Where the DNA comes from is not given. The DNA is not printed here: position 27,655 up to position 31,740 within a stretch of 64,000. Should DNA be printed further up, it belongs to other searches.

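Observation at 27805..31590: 1261-aa fusion of a DyP-type peroxidase with a P450-like domain that has an atypical cysteine loop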

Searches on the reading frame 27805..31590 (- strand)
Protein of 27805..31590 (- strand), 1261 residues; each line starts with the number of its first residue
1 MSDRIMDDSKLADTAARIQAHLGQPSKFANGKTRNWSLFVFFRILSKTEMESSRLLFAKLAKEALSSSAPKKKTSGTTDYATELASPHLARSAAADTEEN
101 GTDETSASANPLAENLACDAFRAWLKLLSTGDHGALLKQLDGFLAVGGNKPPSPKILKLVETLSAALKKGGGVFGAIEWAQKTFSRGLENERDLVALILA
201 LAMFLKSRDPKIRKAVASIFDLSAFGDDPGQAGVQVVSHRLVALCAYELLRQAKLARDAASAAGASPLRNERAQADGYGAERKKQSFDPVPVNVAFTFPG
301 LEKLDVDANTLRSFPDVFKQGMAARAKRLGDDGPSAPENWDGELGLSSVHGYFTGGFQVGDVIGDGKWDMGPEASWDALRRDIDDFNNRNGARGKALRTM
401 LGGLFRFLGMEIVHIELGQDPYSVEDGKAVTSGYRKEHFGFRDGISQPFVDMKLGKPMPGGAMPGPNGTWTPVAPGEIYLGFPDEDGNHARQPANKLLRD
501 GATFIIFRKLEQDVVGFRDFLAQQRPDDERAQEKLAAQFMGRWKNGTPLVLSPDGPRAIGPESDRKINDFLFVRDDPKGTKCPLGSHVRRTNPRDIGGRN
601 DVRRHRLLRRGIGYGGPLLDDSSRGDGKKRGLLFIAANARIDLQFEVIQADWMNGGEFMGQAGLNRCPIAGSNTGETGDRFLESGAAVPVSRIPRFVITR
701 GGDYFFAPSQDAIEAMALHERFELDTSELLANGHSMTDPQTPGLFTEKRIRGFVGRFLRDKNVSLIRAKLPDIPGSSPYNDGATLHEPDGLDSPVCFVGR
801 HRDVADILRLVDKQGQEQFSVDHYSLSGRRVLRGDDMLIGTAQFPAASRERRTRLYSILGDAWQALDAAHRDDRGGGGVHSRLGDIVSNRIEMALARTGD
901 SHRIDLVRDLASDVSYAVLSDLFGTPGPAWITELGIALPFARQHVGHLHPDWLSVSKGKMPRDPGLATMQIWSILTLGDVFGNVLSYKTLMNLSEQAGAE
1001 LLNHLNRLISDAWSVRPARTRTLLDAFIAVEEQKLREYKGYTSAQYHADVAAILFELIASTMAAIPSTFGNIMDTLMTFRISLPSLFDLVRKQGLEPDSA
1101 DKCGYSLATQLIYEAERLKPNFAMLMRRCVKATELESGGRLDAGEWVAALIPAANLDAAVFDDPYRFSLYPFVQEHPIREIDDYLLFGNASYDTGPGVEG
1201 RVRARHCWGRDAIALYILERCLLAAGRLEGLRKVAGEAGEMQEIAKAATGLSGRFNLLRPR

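Call 3: search_protein_families(library=pfam, proteins=[window:27805-31590:-], max_evalue=1)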
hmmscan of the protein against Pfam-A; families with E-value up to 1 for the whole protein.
window:27805-31590:- (1261 aa): 3 families
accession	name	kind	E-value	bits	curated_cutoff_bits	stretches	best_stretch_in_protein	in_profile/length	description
PF21105.3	DyP_N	-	9.9e-09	36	27.5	1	269-353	46-126/163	DyP dimeric alpha+beta barrel domain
PF00067.27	p450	-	0.0024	17.1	22.8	1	997-1188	215-405/462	Cytochrome P450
PF20628.3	Dyp_perox_C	-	0.0082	16.3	20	1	580-652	78-137/166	Dyp-type peroxidase, C-terminal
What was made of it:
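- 29443..30717 (-): DyP catalytic core, aa 292-716 (class V / C-D type). Pfam DyP_N above cut-off (call 3).
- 27808..29355 (-): Divergent P450 domain, about aa 746-1261. Pfam p450 scores only 17.1 bits, below the cut-off of 22.8 (call 3).
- On DyP-type peroxidase (class V): Pfam DyP_N scores 36 bits against a cut-off of 27.5 (call 3).
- On Cytochrome P450 superfamily: The window protein scores 17.1 bits against the Pfam cut-off of 22.8 (call 3).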

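Call 4: search_protein_families(library=ncbifam, proteins=[window:27805-31590:-], max_evalue=1)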
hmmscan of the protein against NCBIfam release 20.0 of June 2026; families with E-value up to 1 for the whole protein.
window:27805-31590:- (1261 aa): 5 families
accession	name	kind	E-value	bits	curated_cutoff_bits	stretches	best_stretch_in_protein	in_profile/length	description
TIGR01413.1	Dyp_perox_fam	superfamily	3e-21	76.1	100.5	1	436-711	143-321/323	Dyp-type peroxidase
TIGR04515.1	P450_rel_GT_act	subfamily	5.1e-09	36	343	2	1106-1169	258-320/386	P450-derived glycosyltransferase activator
TIGR04538.1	P450_cycloAA_1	subfamily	1.1e-05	24.5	500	1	1106-1174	256-323/395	cytochrome P450, cyclodipeptide synthase-associated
TIGR01412.1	tat_substr_1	equivalog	0.00092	18.2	428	1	564-650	306-382/420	iron uptake transporter deferrochelatase/peroxidase subunit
TIGR04458.1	CYP450_TxtE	equivalog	0.13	10.9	500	1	1129-1169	295-336/403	4-nitrotryptophan synthase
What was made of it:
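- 29443..30717 (-): TIGR01413 at 3e-21 (call 4).
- On DyP-type peroxidase (class V): TIGR01413 gives 3e-21 but falls below its trusted cut-off (call 4).
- On P450-derived glycosyltransferase activator (TIGR04515): 36 bits against a cut-off of 343, covering only residues 1106-1169 (call 4).
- TIGR04538 gives a weak hit (call 4).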

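Call 5: find_homologous_proteins(query=window:27805-31590:-)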
Query window:27805-31590:- (1261 aa): 286 proteins with E <= 0.001 among 8000 candidates; the best 120 are listed.
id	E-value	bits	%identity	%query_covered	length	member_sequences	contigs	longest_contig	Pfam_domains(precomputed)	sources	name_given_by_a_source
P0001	0.0e+0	2889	100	100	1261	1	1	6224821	PF21105.4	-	-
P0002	0.0e+0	2364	82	99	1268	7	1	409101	PF21105.4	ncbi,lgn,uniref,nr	ncbi:hypothetical protein [Hoeflea poritis]|uniref:DyP dimeric alpha+beta barrel domain-containing p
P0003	0.0e+0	2356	81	100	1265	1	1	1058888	PF21105.4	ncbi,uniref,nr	ncbi:hypothetical protein [Nitratireductor sp. XY-223]|uniref:hypothetical protein n=1 Tax=Nitratire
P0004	0.0e+0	1886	67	99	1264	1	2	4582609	PF00067.28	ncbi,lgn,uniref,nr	ncbi:hypothetical protein [Hoeflea prorocentri]|uniref:Dyp-type peroxidase family n=1 Tax=Hoeflea pr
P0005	0.0e+0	1881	67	99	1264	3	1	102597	PF21105.4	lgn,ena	-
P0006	0.0e+0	1866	65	100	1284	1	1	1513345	PF21105.4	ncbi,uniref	ncbi:hypothetical protein [Hoeflea sp. TYP-13]|uniref:hypothetical protein n=1 Tax=Hoeflea sp. TYP-1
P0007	0.0e+0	1816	64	99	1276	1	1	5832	PF21105.4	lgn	-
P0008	0.0e+0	1102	46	98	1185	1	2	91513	PF20628.4,PF21105.4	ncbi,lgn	ncbi:MAG: hypothetical protein WBO55_05835 [Rhizobiaceae bacterium]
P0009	0.0e+0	1091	46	99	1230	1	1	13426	PF21105.4,PF00067.28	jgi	jgi:Dyp-type peroxidase family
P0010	0.0e+0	1080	45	99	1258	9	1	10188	PF21105.4,PF00067.28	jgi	jgi:Dyp-type peroxidase family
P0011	0.0e+0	1080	45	99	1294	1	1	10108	PF21105.4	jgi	jgi:Dyp-type peroxidase family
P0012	0.0e+0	1066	45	99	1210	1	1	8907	-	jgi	jgi:Dyp-type peroxidase family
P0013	0.0e+0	1063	49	82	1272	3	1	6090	PF21105.4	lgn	-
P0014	0.0e+0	1061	45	99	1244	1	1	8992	PF21105.4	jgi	jgi:Dyp-type peroxidase family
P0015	0.0e+0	1060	45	99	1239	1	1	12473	PF21105.4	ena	-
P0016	0.0e+0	1059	43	99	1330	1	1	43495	PF21105.4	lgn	-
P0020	0.0e+0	1048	43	100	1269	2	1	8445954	PF21105.4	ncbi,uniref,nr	ncbi:Dyp-type peroxidase domain-containing protein [Mesorhizobium sp. L-8-3]|uniref:Dyp-type peroxid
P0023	0.0e+0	1040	45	99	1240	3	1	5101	PF21105.4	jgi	jgi:deferrochelatase/peroxidase EfeB/cytochrome P450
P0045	1.8e-294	998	44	99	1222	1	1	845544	PF21105.4,PF00067.28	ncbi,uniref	ncbi:cytochrome P450 [Pseudahrensia aquimaris]|uniref:Cytochrome P450 n=1 Tax=Pseudahrensia aquimari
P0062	8.6e-291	986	44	99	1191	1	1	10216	PF21105.4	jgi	jgi:deferrochelatase/peroxidase EfeB/cytochrome P450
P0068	3.1e-290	984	44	98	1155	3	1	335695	PF21105.4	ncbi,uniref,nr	ncbi:Dyp-type peroxidase [Bradyrhizobium lablabi]|uniref:Dyp-type peroxidase n=1 Tax=Bradyrhizobium 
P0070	1.9e-289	981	43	99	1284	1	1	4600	PF21105.4,PF00067.28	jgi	jgi:deferrochelatase/peroxidase EfeB/cytochrome P450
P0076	3.8e-288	977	42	99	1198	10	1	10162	PF21105.4,PF00067.28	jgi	jgi:deferrochelatase/peroxidase EfeB/cytochrome P450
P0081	1.1e-286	972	44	99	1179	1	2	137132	PF21105.4,PF00067.28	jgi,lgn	jgi:deferrochelatase/peroxidase EfeB/cytochrome P450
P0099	9.5e-283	959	42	99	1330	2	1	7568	PF21105.4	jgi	jgi:deferrochelatase/peroxidase EfeB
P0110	4.3e-281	954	41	99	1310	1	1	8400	PF21105.4,PF00067.28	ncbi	ncbi:MAG: cytochrome P450 [Pseudomonadota bacterium]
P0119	3.3e-279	948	42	100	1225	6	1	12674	PF21105.4,PF00067.28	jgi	jgi:deferrochelatase/peroxidase EfeB/cytochrome P450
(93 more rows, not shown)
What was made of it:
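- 27805..31590 (-): Whole DyP-P450 fusion gene (1261 aa from ATG 31590; stop codon 27805-27807). 286+ full-length homologues of 1150-1330 aa (call 5).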

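Call 6: search_solved_structures(query=window:27805-31590:-, max_evalue=1, show_alignments=3)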
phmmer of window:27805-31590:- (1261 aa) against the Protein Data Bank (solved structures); distinct sequences matched with E-value up to 1: 36.
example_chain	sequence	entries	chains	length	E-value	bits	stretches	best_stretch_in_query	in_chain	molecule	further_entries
8re3_A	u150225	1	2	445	5.1e-48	166.6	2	437-714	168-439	Peroxidase, putative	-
8re2_A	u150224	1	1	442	3.5e-47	163.9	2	437-714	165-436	Peroxidase, putative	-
7anv_A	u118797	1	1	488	1.9e-34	121.7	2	436-714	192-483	ancestral D-type dye decolorizing peroxidase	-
2d3q_A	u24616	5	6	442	2.2e-26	95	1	436-715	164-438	Decolorizing Peroxidase | DyP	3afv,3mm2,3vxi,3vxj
4uzi_A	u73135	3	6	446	7.5e-26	93.2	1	436-713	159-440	DYE-DECOLORIZING PEROXIDASE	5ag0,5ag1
4au9_A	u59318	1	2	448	7.7e-26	93.2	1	436-713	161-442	DYP-TYPE PEROXIDASE I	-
4w7j_A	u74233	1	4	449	7.7e-26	93.2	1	436-713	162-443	Dye-decolorizing peroxidase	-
4w7k_A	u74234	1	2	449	8.7e-26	93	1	437-713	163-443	Dye-decolorizing peroxidase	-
3mm1_A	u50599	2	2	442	9.8e-26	92.8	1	436-715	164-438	DyP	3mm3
4w7l_A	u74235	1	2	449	3.5e-25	91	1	437-713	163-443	Dye-decolorizing peroxidase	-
7d8m_A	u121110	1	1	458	3.7e-25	90.9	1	435-714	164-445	Dye-decolorizing peroxidase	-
6fsk_A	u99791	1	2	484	4.4e-25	90.7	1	434-714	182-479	DyP-type peroxidase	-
6fsl_A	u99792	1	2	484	9.7e-25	89.5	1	434-714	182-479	DyP-type peroxidase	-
5ikg_A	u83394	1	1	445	1.2e-24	89.2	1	436-713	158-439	Dye-decolorizing peroxidase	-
5ikd_A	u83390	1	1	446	1.5e-24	88.9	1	436-713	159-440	Dye-decolorizing peroxidase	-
9vgn_A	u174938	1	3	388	0.017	15.8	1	1083-1170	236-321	Cytochrome P450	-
9vgm_A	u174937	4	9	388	0.019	15.7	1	1083-1170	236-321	Cytochrome P450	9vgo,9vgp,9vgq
9lw0_A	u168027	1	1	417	0.024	15.4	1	1133-1169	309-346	Cytochrome P450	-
4rm4_A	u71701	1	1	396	0.063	14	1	1106-1170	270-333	Cytochrome P450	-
4z5p_A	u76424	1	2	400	0.15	12.7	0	1132-1169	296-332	Cytochrome P450 hydroxylase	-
6j85_A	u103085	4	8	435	0.16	12.7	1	1107-1169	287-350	Nocardicin N-oxygenase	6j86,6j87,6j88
7y97_A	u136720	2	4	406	0.17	12.5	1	1087-1179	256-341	Cytochrome P450 monooxygenase YjiB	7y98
5xnt_A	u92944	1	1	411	0.34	11.6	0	1107-1170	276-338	Cytochrome P450 CYP106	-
4yt3_A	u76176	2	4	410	0.37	11.4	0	1107-1170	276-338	Cytochrome P450(MEG)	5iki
7smz_A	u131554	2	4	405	0.71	10.5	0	1130-1176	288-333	Cytochrome P450 142A3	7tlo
7sh5_A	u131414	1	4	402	0.72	10.5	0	1130-1176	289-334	Cytochrome P450 142A3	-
8hg9_A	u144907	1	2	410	0.81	10.3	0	1116-1170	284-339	cytochrome P450 steroid hydroxylase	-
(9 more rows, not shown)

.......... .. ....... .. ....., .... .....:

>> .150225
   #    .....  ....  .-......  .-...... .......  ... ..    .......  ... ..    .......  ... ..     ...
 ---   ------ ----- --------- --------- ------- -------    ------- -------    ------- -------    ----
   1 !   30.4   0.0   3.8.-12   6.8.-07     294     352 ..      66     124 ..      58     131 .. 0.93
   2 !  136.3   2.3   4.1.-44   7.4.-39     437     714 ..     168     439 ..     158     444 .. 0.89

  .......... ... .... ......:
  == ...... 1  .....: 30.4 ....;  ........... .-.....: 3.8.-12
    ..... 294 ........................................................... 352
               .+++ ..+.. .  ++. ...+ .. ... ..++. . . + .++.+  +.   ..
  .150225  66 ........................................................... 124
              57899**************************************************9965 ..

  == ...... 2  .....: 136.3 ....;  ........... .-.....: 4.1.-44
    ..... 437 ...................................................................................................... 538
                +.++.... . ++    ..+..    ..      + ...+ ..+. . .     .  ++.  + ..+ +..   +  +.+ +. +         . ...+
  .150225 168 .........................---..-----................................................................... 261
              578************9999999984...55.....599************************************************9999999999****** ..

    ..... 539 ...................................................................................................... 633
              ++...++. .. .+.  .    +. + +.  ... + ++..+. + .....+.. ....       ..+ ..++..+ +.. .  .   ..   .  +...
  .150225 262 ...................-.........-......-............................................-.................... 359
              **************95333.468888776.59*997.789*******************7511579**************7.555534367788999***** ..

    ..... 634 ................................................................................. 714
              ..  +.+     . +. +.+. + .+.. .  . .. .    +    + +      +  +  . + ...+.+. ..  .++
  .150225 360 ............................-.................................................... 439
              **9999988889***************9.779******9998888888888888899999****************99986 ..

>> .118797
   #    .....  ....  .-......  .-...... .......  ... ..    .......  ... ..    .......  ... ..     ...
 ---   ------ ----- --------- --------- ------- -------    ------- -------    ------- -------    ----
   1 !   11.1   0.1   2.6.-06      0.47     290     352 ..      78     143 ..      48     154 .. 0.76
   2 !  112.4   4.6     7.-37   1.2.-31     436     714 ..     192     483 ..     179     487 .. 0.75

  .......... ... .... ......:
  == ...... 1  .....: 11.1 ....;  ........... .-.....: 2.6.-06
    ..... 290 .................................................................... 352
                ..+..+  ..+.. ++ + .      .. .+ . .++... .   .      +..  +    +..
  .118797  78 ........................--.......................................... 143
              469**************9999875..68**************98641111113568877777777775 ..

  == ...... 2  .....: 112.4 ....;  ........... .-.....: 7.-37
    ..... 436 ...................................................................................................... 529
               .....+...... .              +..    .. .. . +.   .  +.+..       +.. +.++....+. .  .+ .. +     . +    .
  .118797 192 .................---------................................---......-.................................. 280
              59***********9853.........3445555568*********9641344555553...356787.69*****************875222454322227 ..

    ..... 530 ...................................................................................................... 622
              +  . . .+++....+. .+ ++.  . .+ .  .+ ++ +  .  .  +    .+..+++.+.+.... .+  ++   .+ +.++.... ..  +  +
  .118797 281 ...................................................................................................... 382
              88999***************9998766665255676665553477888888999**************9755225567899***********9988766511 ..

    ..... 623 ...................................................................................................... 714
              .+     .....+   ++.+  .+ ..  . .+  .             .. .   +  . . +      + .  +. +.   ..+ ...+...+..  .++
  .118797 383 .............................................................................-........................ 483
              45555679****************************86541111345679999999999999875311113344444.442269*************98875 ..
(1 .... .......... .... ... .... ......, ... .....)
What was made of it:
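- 29443..30717 (-): PDB 8re3 5e-48, 7anv, fungal DyPs, DyP2 and AnaPX (call 6).
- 29830..29832 (-): Proximal haem ligand His587 (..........). Aligned with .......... of 8re3 (call 6).
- On DyP-type peroxidase (class V): PDB 8re3 gives 5e-48 with stretches 294-352 and 437-714 (call 6).
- Closest known: Class V. Same: Residues 292-716 align over the whole catalytic core (E=5e-48 to 1e-20, call 6).
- Checked: DyP half vs PDB, E=5e-48 (call 6).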

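Call 19: find_encoding_contigs(protein=P0020, flank=10000, max_places=2)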
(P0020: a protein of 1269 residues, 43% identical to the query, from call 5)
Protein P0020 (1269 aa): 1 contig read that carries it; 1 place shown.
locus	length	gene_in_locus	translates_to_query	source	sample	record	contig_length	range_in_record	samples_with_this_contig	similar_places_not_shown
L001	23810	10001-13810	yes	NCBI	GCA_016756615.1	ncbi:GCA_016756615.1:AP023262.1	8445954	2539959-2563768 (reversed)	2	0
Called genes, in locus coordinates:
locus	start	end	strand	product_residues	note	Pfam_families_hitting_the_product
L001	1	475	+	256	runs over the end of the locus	PF01694:Rhomboid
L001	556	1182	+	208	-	PF01810:LysE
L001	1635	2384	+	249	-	PF01012:ETF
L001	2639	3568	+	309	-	PF01012:ETF, PF00766:ETF_alpha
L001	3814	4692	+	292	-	PF02737:3HCDH_N, PF03446:NAD_binding_2 (weak), PF00725:3HCDH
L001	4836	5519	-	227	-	PF00578:AhpC-TSA, PF08534:Redoxin, PF00085:Thioredoxin (weak), PF13905:Thioredoxin_8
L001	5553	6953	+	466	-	PF00206:Lyase_1, PF14698:ASL_C2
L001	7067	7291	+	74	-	-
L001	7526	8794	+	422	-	PF00278:Orn_DAP_Arg_deC, PF01168:Ala_racemase_N, PF02784:Orn_Arg_deC_N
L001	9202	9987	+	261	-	-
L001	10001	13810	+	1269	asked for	PF21105:DyP_N (weak)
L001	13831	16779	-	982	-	PF00211:Guanylate_cyc, PF14559:TPR_19 (faint), PF13191:AAA_16, PF13401:AAA_22, PF24883:NPHP3_N (faint), PF13424:TPR_12 (weak)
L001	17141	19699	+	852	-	PF13779:DUF4175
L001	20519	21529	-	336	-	PF00044:Gp_dh_N, PF02800:Gp_dh_C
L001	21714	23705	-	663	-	PF00456:Transketolase_N, PF13292:DXP_synthase_N (weak), PF02779:Transket_pyr, PF22613:Transketolase_C_1, PF02780:Transketolase_C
